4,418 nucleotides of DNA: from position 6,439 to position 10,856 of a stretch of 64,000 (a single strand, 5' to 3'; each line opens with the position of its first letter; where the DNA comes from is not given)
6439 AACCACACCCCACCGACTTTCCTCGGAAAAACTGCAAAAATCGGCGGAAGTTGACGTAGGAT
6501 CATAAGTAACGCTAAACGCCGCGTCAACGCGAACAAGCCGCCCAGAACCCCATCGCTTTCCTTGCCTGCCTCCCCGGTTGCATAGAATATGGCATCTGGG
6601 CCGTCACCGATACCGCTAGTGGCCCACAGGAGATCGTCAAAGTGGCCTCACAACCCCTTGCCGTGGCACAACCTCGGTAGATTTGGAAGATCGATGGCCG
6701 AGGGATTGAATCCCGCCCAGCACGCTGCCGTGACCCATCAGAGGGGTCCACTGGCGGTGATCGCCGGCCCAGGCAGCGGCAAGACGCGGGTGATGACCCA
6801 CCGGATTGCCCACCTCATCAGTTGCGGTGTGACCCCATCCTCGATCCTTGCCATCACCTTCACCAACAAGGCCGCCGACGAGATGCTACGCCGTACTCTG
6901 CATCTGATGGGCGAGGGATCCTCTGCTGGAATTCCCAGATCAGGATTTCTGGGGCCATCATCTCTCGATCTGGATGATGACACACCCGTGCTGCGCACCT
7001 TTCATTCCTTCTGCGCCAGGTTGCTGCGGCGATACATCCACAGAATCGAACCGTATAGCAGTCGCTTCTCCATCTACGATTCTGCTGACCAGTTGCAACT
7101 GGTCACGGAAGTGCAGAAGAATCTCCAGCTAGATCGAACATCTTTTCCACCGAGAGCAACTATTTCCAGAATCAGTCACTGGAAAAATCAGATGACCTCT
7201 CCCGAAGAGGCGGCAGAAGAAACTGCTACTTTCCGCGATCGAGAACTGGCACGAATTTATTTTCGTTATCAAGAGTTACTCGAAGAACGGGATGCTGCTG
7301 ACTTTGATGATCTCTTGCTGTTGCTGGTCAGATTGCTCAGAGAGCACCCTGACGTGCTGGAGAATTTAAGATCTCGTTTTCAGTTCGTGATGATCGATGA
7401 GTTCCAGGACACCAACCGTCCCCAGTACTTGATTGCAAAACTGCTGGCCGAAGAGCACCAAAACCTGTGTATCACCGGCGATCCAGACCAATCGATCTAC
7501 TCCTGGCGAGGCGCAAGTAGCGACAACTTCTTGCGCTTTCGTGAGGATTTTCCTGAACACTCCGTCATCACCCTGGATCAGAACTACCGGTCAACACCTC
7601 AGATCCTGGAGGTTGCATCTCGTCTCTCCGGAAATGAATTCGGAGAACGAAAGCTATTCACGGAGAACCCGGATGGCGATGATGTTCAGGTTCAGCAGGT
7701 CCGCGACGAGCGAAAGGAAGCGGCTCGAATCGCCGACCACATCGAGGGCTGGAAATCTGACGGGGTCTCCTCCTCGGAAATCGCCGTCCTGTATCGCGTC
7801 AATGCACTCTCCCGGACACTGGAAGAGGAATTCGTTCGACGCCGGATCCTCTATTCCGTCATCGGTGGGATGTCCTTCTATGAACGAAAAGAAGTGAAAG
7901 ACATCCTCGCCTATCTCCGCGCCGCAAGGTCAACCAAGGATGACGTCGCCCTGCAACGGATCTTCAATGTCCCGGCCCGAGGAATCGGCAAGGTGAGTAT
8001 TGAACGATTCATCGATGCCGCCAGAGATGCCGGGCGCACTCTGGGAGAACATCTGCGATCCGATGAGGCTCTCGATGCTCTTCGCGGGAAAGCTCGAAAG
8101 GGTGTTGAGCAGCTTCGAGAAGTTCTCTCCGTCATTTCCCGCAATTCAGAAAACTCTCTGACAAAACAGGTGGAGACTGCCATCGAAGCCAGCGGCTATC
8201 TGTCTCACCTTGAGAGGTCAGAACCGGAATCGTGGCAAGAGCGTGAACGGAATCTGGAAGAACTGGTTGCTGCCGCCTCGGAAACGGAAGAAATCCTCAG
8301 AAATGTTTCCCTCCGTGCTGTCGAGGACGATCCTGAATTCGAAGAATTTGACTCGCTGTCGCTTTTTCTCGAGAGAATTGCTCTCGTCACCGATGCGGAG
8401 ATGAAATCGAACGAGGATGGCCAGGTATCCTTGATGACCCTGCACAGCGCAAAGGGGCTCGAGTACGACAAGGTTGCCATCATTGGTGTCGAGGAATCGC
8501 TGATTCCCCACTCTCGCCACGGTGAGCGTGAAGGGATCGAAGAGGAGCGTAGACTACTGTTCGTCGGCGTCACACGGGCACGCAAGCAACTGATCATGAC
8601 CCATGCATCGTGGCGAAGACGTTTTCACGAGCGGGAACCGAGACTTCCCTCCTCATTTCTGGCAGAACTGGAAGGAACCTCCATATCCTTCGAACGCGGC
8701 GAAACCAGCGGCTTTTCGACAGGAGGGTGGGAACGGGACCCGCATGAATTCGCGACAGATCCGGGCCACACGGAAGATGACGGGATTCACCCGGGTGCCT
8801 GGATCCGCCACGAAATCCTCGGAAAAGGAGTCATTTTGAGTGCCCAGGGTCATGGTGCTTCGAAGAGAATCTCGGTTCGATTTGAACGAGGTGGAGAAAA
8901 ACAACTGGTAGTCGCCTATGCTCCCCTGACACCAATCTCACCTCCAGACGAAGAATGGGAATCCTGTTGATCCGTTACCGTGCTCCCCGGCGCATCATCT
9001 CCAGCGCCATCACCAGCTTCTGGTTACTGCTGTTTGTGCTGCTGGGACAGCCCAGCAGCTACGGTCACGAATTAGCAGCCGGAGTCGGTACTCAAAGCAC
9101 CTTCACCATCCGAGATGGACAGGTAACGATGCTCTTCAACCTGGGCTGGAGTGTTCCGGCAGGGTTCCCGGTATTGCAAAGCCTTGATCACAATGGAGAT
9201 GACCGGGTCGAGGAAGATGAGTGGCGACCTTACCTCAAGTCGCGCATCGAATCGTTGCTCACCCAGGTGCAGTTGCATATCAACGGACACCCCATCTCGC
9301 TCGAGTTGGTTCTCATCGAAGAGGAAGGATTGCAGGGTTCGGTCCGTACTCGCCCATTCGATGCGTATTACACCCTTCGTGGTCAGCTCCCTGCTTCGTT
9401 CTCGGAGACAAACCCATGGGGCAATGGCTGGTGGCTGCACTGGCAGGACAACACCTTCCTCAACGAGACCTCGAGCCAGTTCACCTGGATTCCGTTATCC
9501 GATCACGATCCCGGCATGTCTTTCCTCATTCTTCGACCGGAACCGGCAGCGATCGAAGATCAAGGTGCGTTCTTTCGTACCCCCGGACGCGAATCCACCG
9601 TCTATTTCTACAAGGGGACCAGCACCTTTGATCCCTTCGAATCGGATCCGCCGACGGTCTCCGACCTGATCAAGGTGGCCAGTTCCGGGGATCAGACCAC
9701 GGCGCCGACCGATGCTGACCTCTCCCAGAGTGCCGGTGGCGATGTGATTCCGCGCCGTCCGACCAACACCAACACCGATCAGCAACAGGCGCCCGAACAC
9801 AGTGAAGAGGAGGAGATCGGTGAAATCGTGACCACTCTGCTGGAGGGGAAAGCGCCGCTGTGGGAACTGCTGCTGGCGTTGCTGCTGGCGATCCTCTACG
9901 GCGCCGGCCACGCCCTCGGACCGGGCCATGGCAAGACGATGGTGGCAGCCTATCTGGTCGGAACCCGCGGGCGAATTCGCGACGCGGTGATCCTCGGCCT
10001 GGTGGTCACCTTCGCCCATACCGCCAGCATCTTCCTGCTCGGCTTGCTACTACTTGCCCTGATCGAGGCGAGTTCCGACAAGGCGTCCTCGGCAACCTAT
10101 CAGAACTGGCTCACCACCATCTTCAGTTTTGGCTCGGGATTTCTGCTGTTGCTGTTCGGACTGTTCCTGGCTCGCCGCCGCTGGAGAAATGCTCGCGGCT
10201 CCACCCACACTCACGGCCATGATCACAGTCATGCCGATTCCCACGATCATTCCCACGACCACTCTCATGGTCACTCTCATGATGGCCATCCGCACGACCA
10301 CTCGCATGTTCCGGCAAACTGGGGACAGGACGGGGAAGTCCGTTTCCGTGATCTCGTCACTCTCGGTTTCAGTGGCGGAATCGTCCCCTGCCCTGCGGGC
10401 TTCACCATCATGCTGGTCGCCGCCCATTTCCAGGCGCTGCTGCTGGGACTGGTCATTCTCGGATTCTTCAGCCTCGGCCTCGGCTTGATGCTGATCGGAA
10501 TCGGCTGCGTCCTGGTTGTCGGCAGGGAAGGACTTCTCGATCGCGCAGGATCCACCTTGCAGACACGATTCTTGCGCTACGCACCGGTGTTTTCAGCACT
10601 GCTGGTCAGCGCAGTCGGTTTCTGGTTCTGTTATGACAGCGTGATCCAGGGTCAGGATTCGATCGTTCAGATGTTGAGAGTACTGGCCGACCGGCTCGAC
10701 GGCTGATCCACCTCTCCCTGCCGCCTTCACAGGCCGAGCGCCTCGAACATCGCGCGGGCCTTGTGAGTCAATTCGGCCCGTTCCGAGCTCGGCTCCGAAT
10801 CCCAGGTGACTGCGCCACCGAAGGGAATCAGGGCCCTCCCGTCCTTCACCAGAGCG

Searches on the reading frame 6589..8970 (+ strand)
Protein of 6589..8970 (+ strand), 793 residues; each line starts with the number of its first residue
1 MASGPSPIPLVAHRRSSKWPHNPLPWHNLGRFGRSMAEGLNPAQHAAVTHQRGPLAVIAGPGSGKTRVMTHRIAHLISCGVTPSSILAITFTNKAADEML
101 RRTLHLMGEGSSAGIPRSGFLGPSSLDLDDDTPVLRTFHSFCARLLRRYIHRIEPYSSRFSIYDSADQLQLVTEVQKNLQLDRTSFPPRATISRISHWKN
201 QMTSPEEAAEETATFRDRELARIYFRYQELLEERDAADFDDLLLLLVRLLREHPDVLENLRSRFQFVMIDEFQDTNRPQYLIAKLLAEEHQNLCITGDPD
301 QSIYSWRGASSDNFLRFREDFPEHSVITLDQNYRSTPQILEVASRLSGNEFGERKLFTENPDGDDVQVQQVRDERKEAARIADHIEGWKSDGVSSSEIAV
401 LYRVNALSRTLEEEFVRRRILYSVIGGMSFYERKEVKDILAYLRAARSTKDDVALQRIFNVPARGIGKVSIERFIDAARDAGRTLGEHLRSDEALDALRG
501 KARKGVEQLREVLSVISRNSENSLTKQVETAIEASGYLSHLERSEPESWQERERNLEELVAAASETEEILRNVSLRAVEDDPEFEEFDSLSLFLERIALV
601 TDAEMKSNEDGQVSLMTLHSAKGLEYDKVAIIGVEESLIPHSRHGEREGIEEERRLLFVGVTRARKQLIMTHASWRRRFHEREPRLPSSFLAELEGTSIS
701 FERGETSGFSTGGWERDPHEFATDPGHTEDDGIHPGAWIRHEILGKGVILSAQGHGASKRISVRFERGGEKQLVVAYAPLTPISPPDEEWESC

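Call 16: search_protein_families(library=pfam, proteins=[window:6589-8970:+], max_evalue=0.00001)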
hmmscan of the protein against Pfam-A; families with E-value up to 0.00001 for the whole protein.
window:6589-8970:+ (793 aa): 8 families
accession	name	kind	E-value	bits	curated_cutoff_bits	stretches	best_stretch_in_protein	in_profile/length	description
PF00580.27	UvrD-helicase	-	8.5e-87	291.7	23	1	40-322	1-271/271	UvrD/REP helicase N-terminal domain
PF13361.12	UvrD_C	-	4.3e-66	224.2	25.6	1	327-673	1-348/350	UvrD-like helicase C-terminal domain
PF13245.12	AAA_19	-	4.3e-19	69.5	25.1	1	44-305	1-132/134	AAA domain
PF13538.12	UvrD_C_2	-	6e-09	36.1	27.4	1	615-670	4-51/52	UvrD-like helicase C-terminal domain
PF01443.25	Viral_helicase1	-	7.2e-08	33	21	0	586-669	153-225/228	Viral superfamily 1 RNA helicase core domain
PF21196.3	PcrA_UvrD_tudor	-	1.3e-06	28.6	23.9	1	738-781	4-47/48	PcrA/UvrD tudor domain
PF13086.12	AAA_11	-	3.4e-06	27.5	27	0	43-301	5-249/257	AAA domain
PF13087.12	AAA_12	-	5.3e-06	26.6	27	0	585-670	110-190/195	AAA domain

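Call 17: find_related_loci(query=window:6589-8970:+, collection=genome_contigs, flank=500)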
Query window:6589-8970:+ (793 aa) in genome_contigs; peptide patterns used: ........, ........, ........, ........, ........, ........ (x = any residue, [..] = any of these).
600 stretches matched a pattern (row limit reached: there are more); 588 encode a relative of the query (tblastn E <= 1e-3); the best 80 are kept; 80 distinct loci.
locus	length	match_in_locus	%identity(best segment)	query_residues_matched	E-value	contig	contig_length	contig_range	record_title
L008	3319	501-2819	81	21-792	0e+0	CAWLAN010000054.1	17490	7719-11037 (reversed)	MAG: Planctomycetes bacterium UBA1146 isolate CB6_Bottom.63 genome assembly, contig: Ga0310122_10001065, whole genome sh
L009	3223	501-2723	53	40-786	0e+0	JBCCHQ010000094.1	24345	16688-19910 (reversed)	MAG: Planctomycetota bacterium isolate P01_B01_bin.70 k141_2105197_length_24345_cov_11.0000, whole genome shotgun sequen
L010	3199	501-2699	40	36-786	2e-159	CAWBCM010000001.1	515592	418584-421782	MAG: uncultured Acidimicrobiales bacterium isolate MFD02832.bin.2.31 genome assembly, contig: contig_10787, whole genome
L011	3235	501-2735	38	30-783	3e-160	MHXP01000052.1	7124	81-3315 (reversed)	MAG: Planctomycetes bacterium GWA2_39_15 gwa2_scaffold_18621, whole genome shotgun sequence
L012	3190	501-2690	37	35-783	8e-157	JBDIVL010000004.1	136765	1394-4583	MAG: Candidatus Brocadiaceae bacterium isolate Bin_5 NODE_90_length_136765_cov_9.120223, whole genome shotgun sequence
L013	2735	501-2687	41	36-788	3e-158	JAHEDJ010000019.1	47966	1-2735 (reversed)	MAG: bacterium isolate Ww198 NODE_681_length_47966_cov_15.079444, whole genome shotgun sequence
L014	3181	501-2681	41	36-783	3e-155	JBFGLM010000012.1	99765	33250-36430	MAG: Acidimicrobiia bacterium isolate Mix_sand03.2021.01.D.83 k141_1322900_length_99765_cov_19.2556, whole genome shotgu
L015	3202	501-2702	40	35-786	2e-162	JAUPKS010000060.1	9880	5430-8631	MAG: Planctomycetota bacterium isolate erpe_2018_pw_0hr_WHONDRS-PP48-000085_B_bin.5 scaffold_188430, whole genome shotgu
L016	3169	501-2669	39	36-783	9e-155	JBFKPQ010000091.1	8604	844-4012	MAG: Acidimicrobiia bacterium isolate Mix_sand22.2022.08.G.65 k141_1349975_length_8604_cov_21.4272, whole genome shotgun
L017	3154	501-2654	39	36-783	3e-152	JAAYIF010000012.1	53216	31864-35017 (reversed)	MAG: Clostridia bacterium isolate AS09scLD_70 96395_AS09, whole genome shotgun sequence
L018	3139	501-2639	39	34-784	2e-152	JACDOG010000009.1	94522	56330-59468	MAG: Thermoanaerobacteraceae bacterium isolate GB_MAG15_131 c_000000000215, whole genome shotgun sequence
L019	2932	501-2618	40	40-783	5e-153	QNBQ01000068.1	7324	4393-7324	MAG: Candidatus Poribacteria bacterium isolate B28_G17 B28_Guay17_scaffold_03798, whole genome shotgun sequence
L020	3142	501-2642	40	38-783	3e-151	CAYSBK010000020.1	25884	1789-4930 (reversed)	MAG TPA_asm: uncultured Pirellulales bacterium isolate binchicken_co19_511 genome assembly, contig: NODE_2747_length_258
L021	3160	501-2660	39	40-783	4e-150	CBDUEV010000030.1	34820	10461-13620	MAG TPA_asm: uncultured Acidimicrobiia bacterium isolate SRR22808131_binner123_Refined_46 genome assembly, contig: ERZ25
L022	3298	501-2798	39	5-793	5e-150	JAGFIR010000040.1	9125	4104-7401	MAG: Acidimicrobiales bacterium isolate mag.2 k127_2905008, whole genome shotgun sequence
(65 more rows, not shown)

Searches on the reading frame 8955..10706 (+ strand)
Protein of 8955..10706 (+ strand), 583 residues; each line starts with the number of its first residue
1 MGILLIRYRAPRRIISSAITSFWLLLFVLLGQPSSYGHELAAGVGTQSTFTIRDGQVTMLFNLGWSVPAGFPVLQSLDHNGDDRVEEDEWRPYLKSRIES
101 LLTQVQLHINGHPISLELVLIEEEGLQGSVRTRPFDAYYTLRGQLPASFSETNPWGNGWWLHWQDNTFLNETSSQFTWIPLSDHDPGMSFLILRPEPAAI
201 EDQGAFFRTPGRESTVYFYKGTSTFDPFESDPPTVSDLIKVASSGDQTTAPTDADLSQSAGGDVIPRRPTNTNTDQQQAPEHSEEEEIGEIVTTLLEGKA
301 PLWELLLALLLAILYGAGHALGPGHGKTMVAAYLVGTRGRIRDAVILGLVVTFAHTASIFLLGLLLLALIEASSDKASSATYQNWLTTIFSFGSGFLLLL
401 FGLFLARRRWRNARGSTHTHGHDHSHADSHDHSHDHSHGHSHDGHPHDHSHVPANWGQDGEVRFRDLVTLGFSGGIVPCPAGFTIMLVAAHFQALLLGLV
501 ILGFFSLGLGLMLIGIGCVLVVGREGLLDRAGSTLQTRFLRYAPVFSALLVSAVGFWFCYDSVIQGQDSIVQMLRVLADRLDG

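Call 16: search_protein_families(library=pfam, proteins=[window:8955-10706:+], max_evalue=0.00001)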
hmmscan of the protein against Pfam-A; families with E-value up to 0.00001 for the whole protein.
window:8955-10706:+ (583 aa): 1 family
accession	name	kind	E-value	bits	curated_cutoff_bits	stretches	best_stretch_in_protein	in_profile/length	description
PF03824.22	NicO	-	3e-12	46.9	27.7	1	308-547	4-265/287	High-affinity nickel-transport protein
